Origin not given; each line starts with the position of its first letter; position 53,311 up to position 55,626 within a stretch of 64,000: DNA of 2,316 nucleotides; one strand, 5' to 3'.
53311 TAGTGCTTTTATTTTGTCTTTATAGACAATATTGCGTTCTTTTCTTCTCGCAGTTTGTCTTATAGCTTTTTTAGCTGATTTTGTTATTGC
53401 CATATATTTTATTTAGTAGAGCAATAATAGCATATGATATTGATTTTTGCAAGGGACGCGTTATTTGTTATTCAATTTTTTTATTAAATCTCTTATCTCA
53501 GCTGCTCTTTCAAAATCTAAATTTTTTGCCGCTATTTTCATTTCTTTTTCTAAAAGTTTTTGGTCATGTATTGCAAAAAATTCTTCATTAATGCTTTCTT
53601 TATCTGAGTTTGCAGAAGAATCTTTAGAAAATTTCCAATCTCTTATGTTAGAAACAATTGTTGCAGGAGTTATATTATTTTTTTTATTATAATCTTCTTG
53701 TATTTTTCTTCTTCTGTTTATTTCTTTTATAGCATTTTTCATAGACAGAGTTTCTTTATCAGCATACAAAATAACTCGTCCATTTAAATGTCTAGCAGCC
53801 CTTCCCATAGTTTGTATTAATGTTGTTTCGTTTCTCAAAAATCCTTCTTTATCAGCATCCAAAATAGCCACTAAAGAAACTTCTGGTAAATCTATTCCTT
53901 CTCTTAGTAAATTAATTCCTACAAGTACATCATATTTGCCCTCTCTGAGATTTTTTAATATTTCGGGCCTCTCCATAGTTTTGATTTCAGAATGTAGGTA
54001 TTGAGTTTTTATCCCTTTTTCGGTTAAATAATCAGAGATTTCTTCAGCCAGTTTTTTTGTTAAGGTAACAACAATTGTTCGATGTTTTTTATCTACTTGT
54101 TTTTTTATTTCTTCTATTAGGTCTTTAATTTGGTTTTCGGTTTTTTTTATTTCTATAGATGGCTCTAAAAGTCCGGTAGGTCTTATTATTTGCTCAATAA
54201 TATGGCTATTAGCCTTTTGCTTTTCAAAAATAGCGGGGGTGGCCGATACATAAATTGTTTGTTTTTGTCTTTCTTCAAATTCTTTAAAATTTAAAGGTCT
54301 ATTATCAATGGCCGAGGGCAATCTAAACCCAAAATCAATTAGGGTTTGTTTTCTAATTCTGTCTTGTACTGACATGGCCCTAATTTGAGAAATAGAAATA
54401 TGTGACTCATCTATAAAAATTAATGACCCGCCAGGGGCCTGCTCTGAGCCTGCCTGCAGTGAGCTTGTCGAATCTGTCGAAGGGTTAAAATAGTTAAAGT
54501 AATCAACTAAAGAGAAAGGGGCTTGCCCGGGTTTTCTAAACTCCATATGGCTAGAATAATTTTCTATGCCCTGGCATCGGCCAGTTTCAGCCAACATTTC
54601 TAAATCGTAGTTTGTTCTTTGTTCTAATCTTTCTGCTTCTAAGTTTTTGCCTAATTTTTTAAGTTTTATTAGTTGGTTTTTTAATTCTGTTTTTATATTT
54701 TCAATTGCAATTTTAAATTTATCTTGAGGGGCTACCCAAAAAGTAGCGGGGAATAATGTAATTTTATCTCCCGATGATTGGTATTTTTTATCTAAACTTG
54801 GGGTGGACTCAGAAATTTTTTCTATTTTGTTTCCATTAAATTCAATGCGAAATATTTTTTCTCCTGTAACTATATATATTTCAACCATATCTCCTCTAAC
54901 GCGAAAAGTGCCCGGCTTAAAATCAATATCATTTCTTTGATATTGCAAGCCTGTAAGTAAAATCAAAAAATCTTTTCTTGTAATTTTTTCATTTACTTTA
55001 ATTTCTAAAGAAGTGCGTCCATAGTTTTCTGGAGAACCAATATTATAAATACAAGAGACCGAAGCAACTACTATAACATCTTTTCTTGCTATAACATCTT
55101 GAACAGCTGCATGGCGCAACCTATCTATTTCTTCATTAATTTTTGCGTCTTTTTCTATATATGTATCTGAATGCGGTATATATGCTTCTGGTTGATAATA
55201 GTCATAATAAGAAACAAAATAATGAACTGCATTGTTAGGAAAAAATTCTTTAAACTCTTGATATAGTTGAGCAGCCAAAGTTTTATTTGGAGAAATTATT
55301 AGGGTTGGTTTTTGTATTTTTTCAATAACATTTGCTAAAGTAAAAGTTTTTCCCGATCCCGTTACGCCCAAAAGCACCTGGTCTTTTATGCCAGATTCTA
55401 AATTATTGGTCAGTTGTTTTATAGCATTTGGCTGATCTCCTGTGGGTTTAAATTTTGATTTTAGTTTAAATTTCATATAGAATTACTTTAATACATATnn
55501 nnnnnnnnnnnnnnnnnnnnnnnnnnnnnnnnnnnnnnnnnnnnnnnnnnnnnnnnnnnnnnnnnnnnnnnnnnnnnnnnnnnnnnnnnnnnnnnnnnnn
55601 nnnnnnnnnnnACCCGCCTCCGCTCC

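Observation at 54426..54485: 20-residue GC-rich low-complexity insertion immediately before the UvrB DESH box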

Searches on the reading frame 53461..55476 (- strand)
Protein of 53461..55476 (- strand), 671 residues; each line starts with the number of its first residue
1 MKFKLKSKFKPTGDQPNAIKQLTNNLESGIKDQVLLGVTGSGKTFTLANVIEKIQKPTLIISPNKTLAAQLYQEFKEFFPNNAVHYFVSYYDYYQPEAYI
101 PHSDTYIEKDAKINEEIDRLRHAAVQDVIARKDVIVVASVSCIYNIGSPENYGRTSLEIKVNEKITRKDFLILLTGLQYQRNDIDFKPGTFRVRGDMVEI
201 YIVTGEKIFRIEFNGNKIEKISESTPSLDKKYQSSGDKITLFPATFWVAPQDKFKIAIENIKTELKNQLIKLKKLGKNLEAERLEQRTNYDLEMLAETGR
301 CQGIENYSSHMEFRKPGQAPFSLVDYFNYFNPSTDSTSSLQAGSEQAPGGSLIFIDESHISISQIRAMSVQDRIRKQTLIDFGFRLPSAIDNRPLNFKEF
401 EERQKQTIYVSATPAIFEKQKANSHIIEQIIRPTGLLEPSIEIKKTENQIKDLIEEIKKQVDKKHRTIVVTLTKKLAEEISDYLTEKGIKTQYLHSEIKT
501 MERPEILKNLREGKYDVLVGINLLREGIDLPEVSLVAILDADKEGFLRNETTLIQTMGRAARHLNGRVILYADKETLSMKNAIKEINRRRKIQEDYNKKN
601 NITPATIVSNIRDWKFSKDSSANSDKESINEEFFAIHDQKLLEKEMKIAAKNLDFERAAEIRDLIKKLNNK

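Call 8: find_homologous_proteins(query=window:53461-55476:-, max_evalue=1e-50)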
Query window:53461-55476:- (671 aa): 8000 proteins with E <= 1e-50 among 8000 candidates; the best 120 are listed.
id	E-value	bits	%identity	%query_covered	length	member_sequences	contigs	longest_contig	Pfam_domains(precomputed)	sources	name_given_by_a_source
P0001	0.0e+0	1472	100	100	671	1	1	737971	PF00270.36,PF02151.26,PF17757.7,PF00271.38,PF27431.1,PF04851.22,PF12344.15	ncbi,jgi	ncbi:MAG: excinuclease ABC subunit UvrB [Candidatus Staskawiczbacteria bacterium]|jgi:excinuclease A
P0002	0.0e+0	1229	84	100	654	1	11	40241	PF00270.36,PF02151.26,PF17757.7,PF00271.38,PF27431.1,PF04851.22,PF12344.15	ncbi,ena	-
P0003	0.0e+0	1220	85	99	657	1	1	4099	PF00270.36,PF02151.26,PF17757.7,PF00271.38,PF27431.1,PF04851.22,PF12344.15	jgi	jgi:excinuclease ABC subunit B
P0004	0.0e+0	1215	85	100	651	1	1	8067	PF00270.36,PF02151.26,PF17757.7,PF00271.38,PF27431.1,PF04851.22,PF12344.15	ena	-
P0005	0.0e+0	1215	83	100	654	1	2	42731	PF00270.36,PF02151.26,PF17757.7,PF00271.38,PF27431.1,PF04851.22,PF12344.15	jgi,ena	-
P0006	0.0e+0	1207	84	100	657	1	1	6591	PF00270.36,PF02151.26,PF17757.7,PF13307.13,PF00271.38,PF27431.1,PF04851.22,PF12344.15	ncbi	-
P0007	0.0e+0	1207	84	100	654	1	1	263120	PF00270.36,PF02151.26,PF14814.12,PF17757.7,PF13307.13,PF00271.38,PF27431.1,PF04851.22,PF12344.15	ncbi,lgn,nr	ncbi:MAG: excinuclease ABC subunit UvrB [Candidatus Staskawiczbacteria bacterium]|nr:excinuclease AB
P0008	0.0e+0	1206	82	100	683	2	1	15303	PF00270.36,PF02151.26,PF17757.7,PF00271.38,PF27431.1,PF04851.22,PF12344.15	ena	-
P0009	0.0e+0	1203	82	100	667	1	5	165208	PF00270.36,PF02151.26,PF17757.7,PF00271.38,PF27431.1,PF04851.22,PF12344.15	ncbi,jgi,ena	-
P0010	0.0e+0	1200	83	100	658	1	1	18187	PF00270.36,PF02151.26,PF17757.7,PF00271.38,PF27431.1,PF04851.22,PF12344.15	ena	-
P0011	0.0e+0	1198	82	100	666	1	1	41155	PF00270.36,PF02151.26,PF17757.7,PF13307.13,PF00271.38,PF27431.1,PF04851.22,PF12344.15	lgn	-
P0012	0.0e+0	1197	84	100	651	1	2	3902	PF00270.36,PF02151.26,PF17757.7,PF00271.38,PF27431.1,PF04851.22,PF12344.15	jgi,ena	-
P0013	0.0e+0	1190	83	100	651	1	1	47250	PF00270.36,PF02151.26,PF17757.7,PF13307.13,PF00271.38,PF27431.1,PF04851.22,PF12344.15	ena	-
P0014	0.0e+0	1189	83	100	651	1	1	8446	PF00270.36,PF02151.26,PF17757.7,PF13307.13,PF00271.38,PF27431.1,PF04851.22,PF12344.15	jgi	jgi:excinuclease ABC subunit B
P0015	0.0e+0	1189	81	100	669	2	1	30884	PF00270.36,PF02151.26,PF17757.7,PF00271.38,PF27431.1,PF04851.22,PF12344.15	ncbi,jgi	-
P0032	0.0e+0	1165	80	100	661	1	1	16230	PF00270.36,PF02151.26,PF17757.7,PF00271.38,PF27431.1,PF04851.22,PF12344.15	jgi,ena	-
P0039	0.0e+0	1158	79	100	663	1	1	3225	PF00270.36,PF02151.26,PF17757.7,PF13307.13,PF00271.38,PF27431.1,PF04851.22,PF12344.15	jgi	jgi:excinuclease ABC subunit B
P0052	0.0e+0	1151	80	99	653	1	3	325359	PF00270.36,PF02151.26,PF17757.7,PF13245.13,PF13307.13,PF00271.38,PF27431.1,PF04851.22,PF12344.15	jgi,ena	-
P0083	0.0e+0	1124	78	100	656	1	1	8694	PF00270.36,PF02151.26,PF17757.7,PF00271.38,PF27431.1,PF04851.22,PF12344.15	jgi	-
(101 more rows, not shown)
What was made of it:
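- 53461..55476 (-): uvrB gene, 671 aa, otherwise intact. Identical to P0001, named 'excinuclease ABC subunit UvrB [Candidatus Staskawiczbacteria bacterium]' by its source (call 8).
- On UvrB (excinuclease ABC subunit B): Precomputed Pfam domains UvrB_inter, UvrB and UVR are listed in call 8.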

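Call 14: find_related_loci(query=window:53461-55476:-, collection=genome_contigs, flank=10000)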
Query window:53461-55476:- (671 aa) in genome_contigs; peptide patterns used: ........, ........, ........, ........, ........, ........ (x = any residue, [..] = any of these).
599 stretches matched a pattern (row limit reached: there are more); 516 encode a relative of the query (tblastn E <= 1e-3); the best 80 are kept; 80 distinct loci.
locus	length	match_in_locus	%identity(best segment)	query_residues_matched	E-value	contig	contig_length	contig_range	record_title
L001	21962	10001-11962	84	1-671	0e+0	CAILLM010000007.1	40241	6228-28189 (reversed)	Candidatus Staskawiczbacteria bacterium isolate AlinenLipids_bin-6305 genome assembly, contig: bin-6305:07/11, whole gen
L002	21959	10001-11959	84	1-669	0e+0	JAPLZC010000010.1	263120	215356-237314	MAG: Candidatus Staskawiczbacteria bacterium isolate LacPavin_0818_WC45_MAG_38_24 LacPavin_0818_WC45_scaffold_98893, who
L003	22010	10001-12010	83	2-671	0e+0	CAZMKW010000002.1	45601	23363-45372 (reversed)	MAG TPA_asm: uncultured Candidatus Saccharibacteria bacterium isolate SRP178699_co1_461 genome assembly, contig: NODE_71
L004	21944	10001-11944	82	1-671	0e+0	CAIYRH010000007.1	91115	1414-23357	Candidatus Staskawiczbacteria bacterium isolate AlinenLipids_bin-9095 genome assembly, contig: bin-9095:07/18, whole gen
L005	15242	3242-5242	81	1-667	0e+0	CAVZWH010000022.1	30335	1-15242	MAG: Candidatus Staskawiczbacteria bacterium isolate MFD02138.bin.1.79 genome assembly, contig: contig_30428, whole geno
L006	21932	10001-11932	82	1-667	0e+0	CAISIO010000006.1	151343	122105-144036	MAG: Candidatus Staskawiczbacteria bacterium isolate MJ-time_bin-6037 genome assembly, contig: bin-6037:06/45, whole gen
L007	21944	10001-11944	81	1-671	0e+0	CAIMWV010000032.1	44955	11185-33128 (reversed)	MAG: Candidatus Staskawiczbacteria bacterium isolate AlinenSediments_bin-0833 genome assembly, contig: bin-0833:32/35, w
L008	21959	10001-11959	80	1-668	0e+0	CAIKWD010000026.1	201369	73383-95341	Candidatus Staskawiczbacteria bacterium isolate MJ-time_bin-8344 genome assembly, contig: bin-8344:26/31, whole genome s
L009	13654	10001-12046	79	1-665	0e+0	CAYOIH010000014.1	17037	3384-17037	MAG TPA_asm: uncultured Candidatus Saccharibacteria bacterium isolate SRP178699_co1_594 genome assembly, contig: NODE_42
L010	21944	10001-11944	80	1-671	0e+0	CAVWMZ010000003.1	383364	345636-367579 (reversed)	MAG: Candidatus Staskawiczbacteria bacterium isolate MFD01223.bin.2.87 genome assembly, contig: contig_24919, whole geno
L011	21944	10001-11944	80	1-671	0e+0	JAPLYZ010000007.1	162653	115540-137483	MAG: Candidatus Staskawiczbacteria bacterium isolate LacPavin_0920_WC70_MAG_39_33 LacPavin_0920_WC70_scaffold_341147, wh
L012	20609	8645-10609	79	1-671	0e+0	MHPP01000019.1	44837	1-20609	MAG: Candidatus Staskawiczbacteria bacterium RIFOXYC1_FULL_38_18 rifoxyc1_full_scaffold_352, whole genome shotgun sequen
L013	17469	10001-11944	79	1-671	0e+0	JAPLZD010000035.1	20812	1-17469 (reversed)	MAG: Candidatus Staskawiczbacteria bacterium isolate LacPavin_0920_SED5_MAG_39_11 LacPavin_0920_SED5_scaffold_792986, wh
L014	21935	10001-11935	78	1-668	0e+0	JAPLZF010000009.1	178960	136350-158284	MAG: Candidatus Staskawiczbacteria bacterium isolate LacPavin_0920_WC90_MAG_38_16 LacPavin_0920_WC90_scaffold_585232, wh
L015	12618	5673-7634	78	1-668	0e+0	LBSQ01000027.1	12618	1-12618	MAG: Parcubacteria group bacterium GW2011_GWA2_37_10 US35_C0027, whole genome shotgun sequence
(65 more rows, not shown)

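Call 30: search_solved_structures(query=window:53461-55476:-, show_alignments=2, max_evalue=1e-50)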
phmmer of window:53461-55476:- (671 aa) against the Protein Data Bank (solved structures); distinct sequences matched with E-value up to 1e-50: 15.
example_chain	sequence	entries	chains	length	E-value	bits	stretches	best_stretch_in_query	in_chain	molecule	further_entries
2fdc_A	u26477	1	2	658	8.3e-229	764.5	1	2-668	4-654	UvrABC system protein B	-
1d9x_A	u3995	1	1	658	2e-228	763.2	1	2-668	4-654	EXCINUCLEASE UVRABC COMPONENT UVRB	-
1d9z_A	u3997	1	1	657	7.8e-228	761.3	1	2-668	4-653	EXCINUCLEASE UVRABC COMPONENT UVRB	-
3uwx_B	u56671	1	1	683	8.7e-228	761.1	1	2-668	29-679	UvrABC system protein B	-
1t5l_A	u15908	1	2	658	1.1e-227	760.7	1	2-668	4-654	UvrABC system protein B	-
9gy7_E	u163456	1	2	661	2.2e-221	739.9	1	2-670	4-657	UvrABC system protein B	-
2d7d_A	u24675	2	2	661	4.5e-220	735.6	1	2-668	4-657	UvrABC system protein B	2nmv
3v4r_A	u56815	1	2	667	4.7e-220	735.6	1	2-668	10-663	UvrABC system protein B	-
6o8e_A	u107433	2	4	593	3.3e-218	729.5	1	2-612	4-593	UvrABC system protein B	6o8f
6o8g_A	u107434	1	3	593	1.7e-217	727.1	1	2-612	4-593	UvrABC system protein B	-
6o8h_A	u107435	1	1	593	2.3e-216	723.4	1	2-612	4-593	UvrABC system protein B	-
9ga3_E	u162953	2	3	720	6.9e-195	652.5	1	3-613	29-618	UvrABC system protein B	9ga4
1d2m_A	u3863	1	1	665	6.9e-186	622.7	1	10-668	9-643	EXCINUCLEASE ABC SUBUNIT B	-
1c4o_A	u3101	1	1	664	8.9e-186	622.4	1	10-668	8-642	DNA NUCLEOTIDE EXCISION REPAIR ENZYME UVRB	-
7egt_A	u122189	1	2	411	2.5e-113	383.1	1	10-432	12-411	UvrABC system protein B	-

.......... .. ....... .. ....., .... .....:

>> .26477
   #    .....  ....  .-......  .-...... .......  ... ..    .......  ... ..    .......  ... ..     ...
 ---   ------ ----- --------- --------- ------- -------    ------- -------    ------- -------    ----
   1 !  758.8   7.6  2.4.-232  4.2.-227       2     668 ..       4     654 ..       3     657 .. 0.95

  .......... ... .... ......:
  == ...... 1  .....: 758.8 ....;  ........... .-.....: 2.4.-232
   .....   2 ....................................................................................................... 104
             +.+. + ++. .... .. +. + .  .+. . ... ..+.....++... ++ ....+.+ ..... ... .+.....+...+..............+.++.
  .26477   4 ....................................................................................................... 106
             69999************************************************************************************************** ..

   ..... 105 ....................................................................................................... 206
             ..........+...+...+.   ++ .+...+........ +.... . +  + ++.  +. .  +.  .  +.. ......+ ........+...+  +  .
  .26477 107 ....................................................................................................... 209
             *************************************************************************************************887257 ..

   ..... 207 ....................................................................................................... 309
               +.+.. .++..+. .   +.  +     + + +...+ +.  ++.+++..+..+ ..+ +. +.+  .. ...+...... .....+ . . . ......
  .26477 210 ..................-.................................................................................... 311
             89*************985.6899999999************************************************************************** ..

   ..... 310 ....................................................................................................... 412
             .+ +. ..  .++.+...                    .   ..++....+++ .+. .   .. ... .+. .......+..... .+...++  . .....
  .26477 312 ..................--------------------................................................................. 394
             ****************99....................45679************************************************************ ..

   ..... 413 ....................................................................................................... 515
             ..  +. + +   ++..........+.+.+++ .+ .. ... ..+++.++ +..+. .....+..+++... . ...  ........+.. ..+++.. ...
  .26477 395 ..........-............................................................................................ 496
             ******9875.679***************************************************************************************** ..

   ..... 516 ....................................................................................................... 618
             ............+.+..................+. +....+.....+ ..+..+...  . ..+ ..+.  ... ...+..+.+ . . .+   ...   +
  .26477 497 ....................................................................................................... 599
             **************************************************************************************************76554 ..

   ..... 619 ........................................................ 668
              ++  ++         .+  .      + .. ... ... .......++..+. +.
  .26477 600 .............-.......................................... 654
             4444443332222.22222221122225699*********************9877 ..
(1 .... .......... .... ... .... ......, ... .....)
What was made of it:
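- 53461..55476 (-): Full-length match to solved UvrB structures, E=8e-229 (call 30).
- On UvrB (excinuclease ABC subunit B): Call 30: residues 2-668 align to 2FDC residues 4-654, E=8e-229.
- Checked: HMMER alignment to solved B. caldotenax UvrB (2FDC, 1D9X) shows a gap of exactly 20 residues between F329 and P330, with DESH at 338-341 (call 30).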

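Call 32: find_encoding_contigs(protein=P0010, flank=10000, max_places=1)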
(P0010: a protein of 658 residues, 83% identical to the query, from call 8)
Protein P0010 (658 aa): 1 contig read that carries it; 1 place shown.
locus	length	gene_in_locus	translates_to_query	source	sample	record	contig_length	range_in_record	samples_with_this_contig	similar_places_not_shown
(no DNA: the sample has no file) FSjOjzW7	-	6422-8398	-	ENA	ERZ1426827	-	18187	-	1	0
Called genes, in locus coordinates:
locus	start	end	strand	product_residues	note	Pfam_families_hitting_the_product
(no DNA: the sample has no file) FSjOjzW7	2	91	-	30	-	?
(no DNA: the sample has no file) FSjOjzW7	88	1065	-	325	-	PF18931:DUF5680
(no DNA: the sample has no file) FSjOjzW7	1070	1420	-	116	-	-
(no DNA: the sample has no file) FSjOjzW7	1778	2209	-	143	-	-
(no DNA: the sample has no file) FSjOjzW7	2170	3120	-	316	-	PF01784:DUF34_NIF3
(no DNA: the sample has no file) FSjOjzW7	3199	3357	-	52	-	-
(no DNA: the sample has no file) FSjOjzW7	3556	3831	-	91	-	-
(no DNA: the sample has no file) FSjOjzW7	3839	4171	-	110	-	-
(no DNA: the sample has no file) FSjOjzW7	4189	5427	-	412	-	PF08245:Mur_ligase_M, PF02875:Mur_ligase_C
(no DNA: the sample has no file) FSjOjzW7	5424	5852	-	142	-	-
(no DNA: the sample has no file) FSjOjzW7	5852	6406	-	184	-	PF01330:RuvA_N, PF00633:HHH (faint), PF14520:HHH_5, PF07499:RuvA_C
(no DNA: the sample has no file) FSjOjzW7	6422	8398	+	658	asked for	PF00270:DEAD, PF04851:ResIII, PF17757:UvrB_inter, PF27431:UvrB_3rd, PF00271:Helicase_C, PF12344:UvrB, PF02151:UVR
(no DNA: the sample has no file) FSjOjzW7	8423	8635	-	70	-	-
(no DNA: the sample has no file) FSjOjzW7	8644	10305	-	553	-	-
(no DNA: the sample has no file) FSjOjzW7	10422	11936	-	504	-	PF04055:Radical_SAM, PF13282:DUF4070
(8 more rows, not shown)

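Call 33: find_encoding_contigs(protein=P0052, flank=10000, max_places=1)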
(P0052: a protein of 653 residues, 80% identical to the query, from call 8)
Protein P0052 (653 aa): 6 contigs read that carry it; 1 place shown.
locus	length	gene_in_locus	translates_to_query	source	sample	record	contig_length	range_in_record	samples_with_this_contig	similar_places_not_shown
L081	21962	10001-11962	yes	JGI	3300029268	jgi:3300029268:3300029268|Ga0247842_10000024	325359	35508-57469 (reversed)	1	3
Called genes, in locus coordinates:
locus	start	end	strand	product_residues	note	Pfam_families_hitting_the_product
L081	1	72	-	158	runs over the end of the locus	PF01272:GreA_GreB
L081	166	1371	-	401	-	PF27218:MJ0043_C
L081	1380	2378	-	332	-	PF18931:DUF5680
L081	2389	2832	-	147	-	-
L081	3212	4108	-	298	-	PF06550:SPP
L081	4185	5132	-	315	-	PF01784:DUF34_NIF3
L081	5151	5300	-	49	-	-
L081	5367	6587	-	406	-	PF08245:Mur_ligase_M, PF02875:Mur_ligase_C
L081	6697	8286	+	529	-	PF08299:Bac_DnaA_C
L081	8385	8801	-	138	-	PF08502:LeuA_dimer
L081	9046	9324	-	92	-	-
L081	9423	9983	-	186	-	PF01330:RuvA_N, PF00633:HHH (faint), PF14520:HHH_5, PF07499:RuvA_C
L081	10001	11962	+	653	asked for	PF00270:DEAD, PF04851:ResIII, PF13245:AAA_19 (faint), PF17757:UvrB_inter, PF27431:UvrB_3rd, PF00271:Helicase_C, PF12344:UvrB, PF02151:UVR, +1 more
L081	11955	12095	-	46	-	-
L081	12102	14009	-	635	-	-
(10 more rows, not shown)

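Call 34: find_encoding_contigs(protein=P0015, flank=10000, max_places=1)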
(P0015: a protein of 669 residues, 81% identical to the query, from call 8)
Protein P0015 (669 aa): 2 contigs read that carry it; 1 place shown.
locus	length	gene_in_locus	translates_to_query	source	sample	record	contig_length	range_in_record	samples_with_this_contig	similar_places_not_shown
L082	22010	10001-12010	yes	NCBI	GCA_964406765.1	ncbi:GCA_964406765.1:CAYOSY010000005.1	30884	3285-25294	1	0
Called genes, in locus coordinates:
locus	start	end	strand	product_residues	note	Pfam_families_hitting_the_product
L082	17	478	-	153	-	PF00293:NUDIX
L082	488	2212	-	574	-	PF14716:HHH_8, PF14520:HHH_5 (weak), PF14791:DNA_pol_B_thumb, PF02811:PHP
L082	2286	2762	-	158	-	PF01272:GreA_GreB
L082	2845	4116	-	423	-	PF27218:MJ0043_C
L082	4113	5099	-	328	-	PF18931:DUF5680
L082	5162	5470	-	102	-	PF03144:GTP_EFTU_D2 (weak)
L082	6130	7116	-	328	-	PF01784:DUF34_NIF3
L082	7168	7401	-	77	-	-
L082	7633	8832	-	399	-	PF08245:Mur_ligase_M, PF02875:Mur_ligase_C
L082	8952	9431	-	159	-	PF00856:SET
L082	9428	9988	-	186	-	PF01330:RuvA_N, PF14520:HHH_5, PF07499:RuvA_C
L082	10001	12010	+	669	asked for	PF00270:DEAD, PF04851:ResIII, PF17757:UvrB_inter, PF27431:UvrB_3rd, PF00271:Helicase_C, PF12344:UvrB, PF02151:UVR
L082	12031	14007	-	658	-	-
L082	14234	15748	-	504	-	PF02310:B12-binding (weak), PF04055:Radical_SAM, PF13282:DUF4070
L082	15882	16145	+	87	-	PF01649:Ribosomal_S20p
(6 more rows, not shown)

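Call 35: find_encoding_contigs(protein=P0083, flank=10000, max_places=1)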
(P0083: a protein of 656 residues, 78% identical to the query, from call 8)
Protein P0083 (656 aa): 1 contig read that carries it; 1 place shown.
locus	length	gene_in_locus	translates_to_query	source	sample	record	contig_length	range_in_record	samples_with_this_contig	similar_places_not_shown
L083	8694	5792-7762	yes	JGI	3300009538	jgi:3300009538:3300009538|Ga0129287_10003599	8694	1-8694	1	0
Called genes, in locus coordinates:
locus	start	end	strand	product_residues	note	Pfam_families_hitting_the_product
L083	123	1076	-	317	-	PF01784:DUF34_NIF3 (faint)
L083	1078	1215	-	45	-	-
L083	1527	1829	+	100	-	PF22296:bAvd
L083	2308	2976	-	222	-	-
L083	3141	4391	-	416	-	PF08245:Mur_ligase_M, PF02875:Mur_ligase_C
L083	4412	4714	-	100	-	PF13744:HTH_37 (weak), PF12844:HTH_19, PF13560:HTH_31, PF01381:HTH_3, PF13443:HTH_26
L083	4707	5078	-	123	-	PF05973:Gp49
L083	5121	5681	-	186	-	PF01330:RuvA_N, PF14520:HHH_5, PF07499:RuvA_C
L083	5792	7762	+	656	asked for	PF00270:DEAD (weak), PF04851:ResIII, PF17757:UvrB_inter, PF27431:UvrB_3rd, PF00271:Helicase_C, PF12344:UvrB, PF02151:UVR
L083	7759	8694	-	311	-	?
